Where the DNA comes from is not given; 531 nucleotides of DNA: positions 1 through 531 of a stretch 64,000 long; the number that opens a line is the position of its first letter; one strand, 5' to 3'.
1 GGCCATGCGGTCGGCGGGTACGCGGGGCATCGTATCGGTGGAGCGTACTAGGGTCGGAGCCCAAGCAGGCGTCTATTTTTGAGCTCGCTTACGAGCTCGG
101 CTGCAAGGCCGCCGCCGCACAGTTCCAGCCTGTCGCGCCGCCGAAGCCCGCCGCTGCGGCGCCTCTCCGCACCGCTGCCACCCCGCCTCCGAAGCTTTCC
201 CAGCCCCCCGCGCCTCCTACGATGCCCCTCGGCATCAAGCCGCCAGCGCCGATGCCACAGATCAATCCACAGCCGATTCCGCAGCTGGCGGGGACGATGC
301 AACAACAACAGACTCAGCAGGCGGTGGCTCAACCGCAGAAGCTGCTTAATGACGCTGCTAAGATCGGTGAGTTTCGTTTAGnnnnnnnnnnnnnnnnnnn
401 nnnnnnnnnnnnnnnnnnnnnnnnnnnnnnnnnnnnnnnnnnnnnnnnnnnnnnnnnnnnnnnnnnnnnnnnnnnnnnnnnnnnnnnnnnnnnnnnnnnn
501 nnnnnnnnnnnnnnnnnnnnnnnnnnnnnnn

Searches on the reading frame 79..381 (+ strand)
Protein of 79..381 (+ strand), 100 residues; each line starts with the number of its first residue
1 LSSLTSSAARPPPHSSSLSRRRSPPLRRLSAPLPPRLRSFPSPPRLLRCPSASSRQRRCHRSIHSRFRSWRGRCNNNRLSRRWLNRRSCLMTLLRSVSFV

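Call 65: search_protein_families(library=pfam, alignment_id=A7, max_evalue=0.001)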
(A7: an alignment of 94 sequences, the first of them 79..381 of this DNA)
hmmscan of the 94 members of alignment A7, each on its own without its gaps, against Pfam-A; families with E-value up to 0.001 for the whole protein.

A. member 1, window:79-381:+ (100 aa): 0 families

B. families by the number of members that match (of 94 scanned): 20 families
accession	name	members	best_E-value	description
PF00004.35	AAA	1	1.6e-34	ATPase family associated with various cellular activities (AAA)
PF00717.28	Peptidase_S24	1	2.8e-08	Peptidase S24-like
PF09723.15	Zn_ribbon_8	1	1.4e-07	Zinc ribbon domain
PF07963.17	N_methyl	1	2e-06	Prokaryotic N-terminal methylation motif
PF22178.3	Gp5_trimer_C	1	5.3e-06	Bacteriophage T4 gp5 C-terminal trimerisation domain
PF13401.12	AAA_22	1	5.5e-06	AAA domain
PF10502.14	Peptidase_S26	1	3.1e-05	Signal peptidase, peptidase S26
PF07098.16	DUF1360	1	3.2e-05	Protein of unknown function (DUF1360)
PF23451.1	Zn_ribbon_PaaD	1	0.00012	PaaD zinc beta ribbon domain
PF13191.12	AAA_16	1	0.00016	AAA ATPase domain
PF00910.28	RNA_helicase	1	0.00018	RNA helicase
PF14739.11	DUF4472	1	0.00036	Domain of unknown function (DUF4472)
PF01078.27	Mg_chelatase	1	0.00038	Magnesium chelatase, subunit ChlI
PF07728.20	AAA_5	1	0.00038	AAA domain (dynein-related subfamily)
PF00249.37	Myb_DNA-binding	1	0.00047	Myb-like DNA-binding domain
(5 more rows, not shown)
